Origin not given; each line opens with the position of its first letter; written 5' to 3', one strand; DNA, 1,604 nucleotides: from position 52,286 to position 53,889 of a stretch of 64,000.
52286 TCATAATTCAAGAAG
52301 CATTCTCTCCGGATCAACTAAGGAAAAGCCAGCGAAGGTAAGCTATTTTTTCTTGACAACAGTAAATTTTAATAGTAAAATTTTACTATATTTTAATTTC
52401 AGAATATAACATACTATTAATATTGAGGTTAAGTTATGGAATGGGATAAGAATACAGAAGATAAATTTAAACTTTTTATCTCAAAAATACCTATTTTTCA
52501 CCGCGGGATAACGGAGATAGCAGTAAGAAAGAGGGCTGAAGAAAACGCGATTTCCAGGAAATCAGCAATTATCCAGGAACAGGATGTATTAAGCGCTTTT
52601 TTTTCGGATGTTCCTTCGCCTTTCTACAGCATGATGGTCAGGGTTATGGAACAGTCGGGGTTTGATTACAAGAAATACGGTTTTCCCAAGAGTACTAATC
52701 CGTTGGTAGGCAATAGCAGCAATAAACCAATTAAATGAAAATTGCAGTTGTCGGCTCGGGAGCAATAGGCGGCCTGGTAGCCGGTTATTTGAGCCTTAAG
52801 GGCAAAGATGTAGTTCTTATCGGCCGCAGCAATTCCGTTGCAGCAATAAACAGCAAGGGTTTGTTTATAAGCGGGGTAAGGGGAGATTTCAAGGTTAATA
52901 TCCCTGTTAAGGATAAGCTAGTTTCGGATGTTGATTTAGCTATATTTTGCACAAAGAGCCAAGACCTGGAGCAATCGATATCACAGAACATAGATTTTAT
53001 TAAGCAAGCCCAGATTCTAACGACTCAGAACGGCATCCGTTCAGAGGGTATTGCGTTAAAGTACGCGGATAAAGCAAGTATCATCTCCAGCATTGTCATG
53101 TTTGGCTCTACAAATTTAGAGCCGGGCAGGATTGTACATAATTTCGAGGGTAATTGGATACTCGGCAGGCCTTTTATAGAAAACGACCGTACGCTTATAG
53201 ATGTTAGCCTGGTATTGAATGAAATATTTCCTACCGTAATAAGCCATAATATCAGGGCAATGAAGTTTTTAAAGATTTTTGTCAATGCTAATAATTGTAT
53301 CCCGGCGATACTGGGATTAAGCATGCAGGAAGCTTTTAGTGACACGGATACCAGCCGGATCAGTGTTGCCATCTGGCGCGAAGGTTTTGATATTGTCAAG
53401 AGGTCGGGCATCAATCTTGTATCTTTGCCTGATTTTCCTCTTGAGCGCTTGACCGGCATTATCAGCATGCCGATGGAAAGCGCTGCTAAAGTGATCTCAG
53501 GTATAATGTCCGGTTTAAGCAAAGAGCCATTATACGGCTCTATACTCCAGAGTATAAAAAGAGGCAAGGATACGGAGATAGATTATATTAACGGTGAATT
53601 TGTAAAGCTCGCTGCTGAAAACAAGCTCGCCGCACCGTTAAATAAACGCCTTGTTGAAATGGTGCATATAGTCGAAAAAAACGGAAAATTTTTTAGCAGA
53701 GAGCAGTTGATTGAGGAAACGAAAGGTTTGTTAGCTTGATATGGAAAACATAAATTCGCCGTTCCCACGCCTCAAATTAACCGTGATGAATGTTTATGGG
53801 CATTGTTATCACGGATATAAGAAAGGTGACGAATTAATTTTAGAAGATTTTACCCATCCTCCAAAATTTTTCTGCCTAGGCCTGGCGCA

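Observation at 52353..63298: Compact tetracenomycin-like type II polyketide synthase cluster in a low-GC, non-actinomycete-looking genome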

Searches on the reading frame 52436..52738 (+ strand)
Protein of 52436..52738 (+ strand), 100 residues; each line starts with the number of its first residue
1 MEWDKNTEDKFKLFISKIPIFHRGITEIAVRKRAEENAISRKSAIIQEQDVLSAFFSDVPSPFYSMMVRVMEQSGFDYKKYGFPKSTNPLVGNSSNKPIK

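Call 3: search_protein_families(library=pfam, proteins=[window:52436-52738:+], max_evalue=0.01)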
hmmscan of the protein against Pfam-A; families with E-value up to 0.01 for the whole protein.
window:52436-52738:+ (100 aa): 1 family
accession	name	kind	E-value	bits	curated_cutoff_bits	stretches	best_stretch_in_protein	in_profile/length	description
PF11084.13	DUF2621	-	0.0024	18.3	27.7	1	3-81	57-135/139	Protein of unknown function (DUF2621)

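Call 5: search_protein_families(library=ncbifam, proteins=[window:52436-52738:+], max_evalue=0.01)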
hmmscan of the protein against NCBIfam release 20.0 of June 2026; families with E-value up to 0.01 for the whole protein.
window:52436-52738:+ (100 aa): 0 families

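Call 60: search_protein_families(library=pfam, proteins=[window:52436-52738:+], max_evalue=10)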
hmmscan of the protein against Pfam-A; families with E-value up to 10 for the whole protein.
window:52436-52738:+ (100 aa): 3 families
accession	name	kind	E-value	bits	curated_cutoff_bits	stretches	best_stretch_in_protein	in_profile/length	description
PF11084.13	DUF2621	-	0.0024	18.3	27.7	1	3-81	57-135/139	Protein of unknown function (DUF2621)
PF08369.16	PCP_red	-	0.044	14.3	32.5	1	15-51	9-41/45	Proto-chlorophyllide reductase 57 kD subunit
PF12872.13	OST-HTH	-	0.21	11.9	23.8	1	72-87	34-49/71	OST-HTH/LOTUS domain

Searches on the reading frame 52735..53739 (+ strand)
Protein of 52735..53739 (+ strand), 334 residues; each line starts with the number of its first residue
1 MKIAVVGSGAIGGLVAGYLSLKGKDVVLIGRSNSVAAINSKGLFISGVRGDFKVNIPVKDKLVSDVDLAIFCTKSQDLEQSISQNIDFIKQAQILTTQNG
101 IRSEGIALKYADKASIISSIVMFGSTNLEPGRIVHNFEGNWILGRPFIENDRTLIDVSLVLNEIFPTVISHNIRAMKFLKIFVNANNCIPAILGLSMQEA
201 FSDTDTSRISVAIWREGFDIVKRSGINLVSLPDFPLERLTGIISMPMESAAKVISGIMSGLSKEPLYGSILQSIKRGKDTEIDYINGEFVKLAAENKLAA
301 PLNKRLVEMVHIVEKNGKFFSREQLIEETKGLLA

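Call 3: search_protein_families(library=pfam, proteins=[window:52735-53739:+], max_evalue=0.01)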
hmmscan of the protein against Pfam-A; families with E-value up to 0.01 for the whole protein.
window:52735-53739:+ (334 aa): 4 families
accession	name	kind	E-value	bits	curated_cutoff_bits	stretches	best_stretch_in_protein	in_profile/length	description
PF02558.23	ApbA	-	3.6e-31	108.3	22.2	1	3-144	1-146/150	Ketopantoate reductase PanE/ApbA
PF08546.17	ApbA_C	-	1e-19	71.6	22.7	1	172-313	1-124/125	Ketopantoate reductase PanE/ApbA C terminal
PF01266.30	DAO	-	0.0058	16.6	27.9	1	2-46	1-48/353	FAD dependent oxidoreductase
PF03807.23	F420_oxidored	-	0.0081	17.2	21.6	0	2-85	1-79/94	NADP oxidoreductase coenzyme F420-dependent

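Call 5: search_protein_families(library=ncbifam, proteins=[window:52735-53739:+], max_evalue=0.01)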
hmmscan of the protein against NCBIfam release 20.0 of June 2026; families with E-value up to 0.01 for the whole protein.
window:52735-53739:+ (334 aa): 26 families (the best 25 are shown)
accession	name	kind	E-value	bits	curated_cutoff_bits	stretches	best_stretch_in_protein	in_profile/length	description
TIGR00745.1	apbA_panE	subfamily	2.3e-50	171.6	141.35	1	2-315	1-303/305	2-dehydropantoate 2-reductase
NF005092.1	PRK06522.2-3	equivalog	6.2e-42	143.8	500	1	1-314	1-295/296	2-dehydropantoate 2-reductase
NF006083.0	PRK08229.1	equivalog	2.8e-40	138.3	371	1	1-329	3-334/341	2-dehydropantoate 2-reductase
NF005088.0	PRK06522.1-2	subfamily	5.6e-30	104.5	371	2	1-228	1-234/308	2-dehydropantoate 2-reductase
NF005091.0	PRK06522.2-2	equivalog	1.2e-25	90.3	252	1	1-315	2-298/302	2-dehydropantoate 2-reductase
NF005089.0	PRK06522.1-4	subfamily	2e-22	80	223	2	1-101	1-104/326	2-dehydropantoate 2-reductase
NF005087.0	PRK06522.1-1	equivalog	5e-20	71.8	351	2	1-185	1-181/296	2-dehydropantoate 2-reductase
NF009543.0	PRK12921.1-5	equivalog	9.9e-19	67.6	339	2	1-135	1-139/305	oxidoreductase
NF005094.0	PRK06522.2-5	equivalog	1.4e-17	64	382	1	1-135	1-138/307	2-dehydropantoate 2-reductase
NF005093.0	PRK06522.2-4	equivalog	1.1e-16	61.1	308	1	1-189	4-195/304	2-dehydropantoate 2-reductase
NF004887.0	PRK06249.1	equivalog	1.3e-13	50.9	360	1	1-146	6-156/316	putative 2-dehydropantoate 2-reductase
NF004311.0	PRK05708.1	equivalog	3.3e-13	49.1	378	2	2-184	4-188/305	putative 2-dehydropantoate 2-reductase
NF009541.0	PRK12921.1-1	equivalog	7.6e-10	38.5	338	1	2-229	7-227/297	oxidoreductase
NF009542.0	PRK12921.1-4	equivalog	9.1e-06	25.2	288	1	1-228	2-216/286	oxidoreductase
NF007039.0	PRK09496.3-2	equivalog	3.9e-05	22.7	293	1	1-75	1-75/446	Trk system potassium transporter TrkA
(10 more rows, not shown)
